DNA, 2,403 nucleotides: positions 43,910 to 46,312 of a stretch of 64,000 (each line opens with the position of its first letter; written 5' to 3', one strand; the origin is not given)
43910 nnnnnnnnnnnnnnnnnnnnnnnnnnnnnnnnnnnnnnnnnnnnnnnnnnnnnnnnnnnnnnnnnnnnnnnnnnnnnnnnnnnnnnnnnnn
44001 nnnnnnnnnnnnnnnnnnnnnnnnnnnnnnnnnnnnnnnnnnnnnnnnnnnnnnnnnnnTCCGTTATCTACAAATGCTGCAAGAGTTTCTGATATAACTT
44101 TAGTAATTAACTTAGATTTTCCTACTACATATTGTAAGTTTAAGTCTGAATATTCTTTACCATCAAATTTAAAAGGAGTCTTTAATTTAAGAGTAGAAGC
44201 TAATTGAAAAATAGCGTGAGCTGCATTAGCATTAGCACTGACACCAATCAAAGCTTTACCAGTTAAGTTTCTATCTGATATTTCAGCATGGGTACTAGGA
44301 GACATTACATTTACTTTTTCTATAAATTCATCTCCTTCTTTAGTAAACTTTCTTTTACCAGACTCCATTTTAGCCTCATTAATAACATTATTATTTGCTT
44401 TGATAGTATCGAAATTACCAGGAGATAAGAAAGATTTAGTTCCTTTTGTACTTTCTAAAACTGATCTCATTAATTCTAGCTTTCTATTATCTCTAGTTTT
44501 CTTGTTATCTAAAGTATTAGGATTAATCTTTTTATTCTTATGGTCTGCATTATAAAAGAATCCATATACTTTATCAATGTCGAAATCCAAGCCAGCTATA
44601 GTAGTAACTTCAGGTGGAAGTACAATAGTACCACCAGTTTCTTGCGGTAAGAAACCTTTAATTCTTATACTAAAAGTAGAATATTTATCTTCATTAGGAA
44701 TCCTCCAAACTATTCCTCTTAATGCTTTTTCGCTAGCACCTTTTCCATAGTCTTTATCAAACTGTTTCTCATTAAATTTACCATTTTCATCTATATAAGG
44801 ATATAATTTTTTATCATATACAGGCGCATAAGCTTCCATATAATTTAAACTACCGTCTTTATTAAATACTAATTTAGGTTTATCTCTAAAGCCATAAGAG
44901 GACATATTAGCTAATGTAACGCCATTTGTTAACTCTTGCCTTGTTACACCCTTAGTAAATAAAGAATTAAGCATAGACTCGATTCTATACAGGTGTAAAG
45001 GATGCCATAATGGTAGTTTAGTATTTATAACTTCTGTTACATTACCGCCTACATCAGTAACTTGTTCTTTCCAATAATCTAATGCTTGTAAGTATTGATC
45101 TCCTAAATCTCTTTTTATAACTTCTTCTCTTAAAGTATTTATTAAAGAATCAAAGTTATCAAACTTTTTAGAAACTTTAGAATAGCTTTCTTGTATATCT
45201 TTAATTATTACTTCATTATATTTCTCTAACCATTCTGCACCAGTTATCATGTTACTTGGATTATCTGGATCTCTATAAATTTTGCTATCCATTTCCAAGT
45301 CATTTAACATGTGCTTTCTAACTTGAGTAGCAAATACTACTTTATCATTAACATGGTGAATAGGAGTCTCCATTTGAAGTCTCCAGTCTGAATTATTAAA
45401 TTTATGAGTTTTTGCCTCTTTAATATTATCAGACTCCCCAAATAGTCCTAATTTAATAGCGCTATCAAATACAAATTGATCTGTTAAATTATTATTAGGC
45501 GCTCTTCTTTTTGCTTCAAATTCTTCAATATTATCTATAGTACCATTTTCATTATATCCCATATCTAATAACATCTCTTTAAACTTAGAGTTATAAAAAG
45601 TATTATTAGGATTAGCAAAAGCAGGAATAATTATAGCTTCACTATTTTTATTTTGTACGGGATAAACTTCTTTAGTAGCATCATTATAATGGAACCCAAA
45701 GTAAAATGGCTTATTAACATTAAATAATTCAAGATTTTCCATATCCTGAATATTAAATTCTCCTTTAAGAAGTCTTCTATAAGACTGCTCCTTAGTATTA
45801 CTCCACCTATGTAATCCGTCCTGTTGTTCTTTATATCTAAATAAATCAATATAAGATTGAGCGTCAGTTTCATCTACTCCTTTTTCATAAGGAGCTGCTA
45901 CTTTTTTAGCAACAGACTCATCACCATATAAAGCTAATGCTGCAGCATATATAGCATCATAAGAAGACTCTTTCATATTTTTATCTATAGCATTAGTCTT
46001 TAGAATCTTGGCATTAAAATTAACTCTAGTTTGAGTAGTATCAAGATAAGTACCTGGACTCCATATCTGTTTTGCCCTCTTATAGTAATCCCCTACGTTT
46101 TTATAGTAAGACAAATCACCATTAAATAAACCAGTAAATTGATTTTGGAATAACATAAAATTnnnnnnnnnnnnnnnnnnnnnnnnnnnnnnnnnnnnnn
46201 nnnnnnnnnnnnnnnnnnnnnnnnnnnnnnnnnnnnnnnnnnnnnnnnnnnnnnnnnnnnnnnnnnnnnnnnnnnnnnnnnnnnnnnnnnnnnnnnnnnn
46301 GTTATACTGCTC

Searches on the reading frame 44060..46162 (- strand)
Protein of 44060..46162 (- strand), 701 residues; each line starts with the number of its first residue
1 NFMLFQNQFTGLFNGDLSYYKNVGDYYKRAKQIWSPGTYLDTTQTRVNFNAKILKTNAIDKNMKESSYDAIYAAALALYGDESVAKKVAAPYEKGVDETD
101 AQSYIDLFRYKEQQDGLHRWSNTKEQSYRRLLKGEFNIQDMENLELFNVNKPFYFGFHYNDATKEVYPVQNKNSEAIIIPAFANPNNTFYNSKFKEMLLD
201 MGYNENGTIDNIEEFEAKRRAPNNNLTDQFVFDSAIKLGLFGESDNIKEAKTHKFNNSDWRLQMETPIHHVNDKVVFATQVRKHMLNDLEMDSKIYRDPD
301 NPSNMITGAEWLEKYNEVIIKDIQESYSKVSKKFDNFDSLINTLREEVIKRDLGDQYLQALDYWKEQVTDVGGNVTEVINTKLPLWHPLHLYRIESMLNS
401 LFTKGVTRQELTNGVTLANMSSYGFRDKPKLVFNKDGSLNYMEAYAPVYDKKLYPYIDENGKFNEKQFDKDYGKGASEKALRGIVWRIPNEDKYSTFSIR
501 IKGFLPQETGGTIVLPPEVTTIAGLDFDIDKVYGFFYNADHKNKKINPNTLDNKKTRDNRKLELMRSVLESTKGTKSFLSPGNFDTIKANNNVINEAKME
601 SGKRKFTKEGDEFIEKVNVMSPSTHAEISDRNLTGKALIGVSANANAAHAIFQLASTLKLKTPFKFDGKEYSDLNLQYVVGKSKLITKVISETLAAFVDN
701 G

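Call 111: search_dna_similar(query=window:44060-46162:-, collection=phages, mode=protein, max_evalue=1e-10, max_rows=12)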
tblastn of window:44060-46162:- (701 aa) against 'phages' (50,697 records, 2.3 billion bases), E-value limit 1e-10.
Records with a match: 76; places in all: 76; records where one place covers at least 80% of the query: 2.
Best place of each record, by identity: <60% 76.
By first word of the organism name: Bacteroides 32; uncultured 30; Bacteriophage 2; Caudoviricetes 2; crAssphage 2; CrAssphage 2; IAS 2; bajarodcaudo 1; Kehishuvirus 1; Dulem 1; and 1 more.
By host as written in the record: - 37; Bacteroides intestinalis DSM 108646 25; Bacteroides cellulosilyticus 4; Bacteroides intestinalis APC919/174 2; Bacteroides thetaiotaomicron VPI-5484 2; Bacteroides xylanisolvens APCS1/XY 2; Homo sapiens 2; Varecia variegata 1; and 1 more.
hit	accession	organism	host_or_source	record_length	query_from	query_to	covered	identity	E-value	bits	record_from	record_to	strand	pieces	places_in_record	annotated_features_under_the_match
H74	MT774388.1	uncultured phage cr112_1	human feces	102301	7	652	92%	25.6%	3e-42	171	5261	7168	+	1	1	putative RNA polymerase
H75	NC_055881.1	uncultured phage cr112_1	human feces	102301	7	652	92%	25.6%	3e-42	171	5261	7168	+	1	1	putative RNA polymerase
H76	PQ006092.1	bajarodcaudo virus 1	Chaetodipus spinatus feces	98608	1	528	75%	27.7%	7e-43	173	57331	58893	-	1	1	hypothetical protein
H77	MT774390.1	uncultured phage cr85_1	human feces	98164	1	533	76%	27.4%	3e-44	177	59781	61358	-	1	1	putative RNA polymerase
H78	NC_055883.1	uncultured phage cr85_1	human feces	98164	1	533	76%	27.4%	3e-44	177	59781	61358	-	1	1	putative RNA polymerase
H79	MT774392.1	uncultured phage cr128_1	human feces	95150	1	533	76%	26.7%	3e-38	159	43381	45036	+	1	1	putative RNA polymerase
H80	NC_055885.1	uncultured phage cr128_1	human feces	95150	1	533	76%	26.7%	3e-38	159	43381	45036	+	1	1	putative RNA polymerase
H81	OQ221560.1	Bacteroides phage PhiCrAssBcn25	Bacteroides intestinalis DSM 108646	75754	7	533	75%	26.9%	4e-42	171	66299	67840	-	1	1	putative RNA polymerase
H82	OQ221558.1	Bacteroides phage PhiCrAssBcn23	Bacteroides intestinalis DSM 108646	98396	7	533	75%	26.9%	4e-42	171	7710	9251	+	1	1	putative RNA-polymerase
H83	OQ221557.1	Bacteroides phage PhiCrAssBcn22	Bacteroides intestinalis DSM 108646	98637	7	533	75%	26.9%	4e-42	171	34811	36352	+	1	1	putative RNA polymerase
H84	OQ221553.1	Bacteroides phage PhiCrAssBcn18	Bacteroides intestinalis DSM 108646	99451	7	533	75%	26.9%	4e-42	171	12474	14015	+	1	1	putative RNA-polymerase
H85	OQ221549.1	Bacteroides phage PhiCrAssBcn14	Bacteroides intestinalis DSM 108646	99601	7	533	75%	26.9%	4e-42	171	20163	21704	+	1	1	putative RNA polymerase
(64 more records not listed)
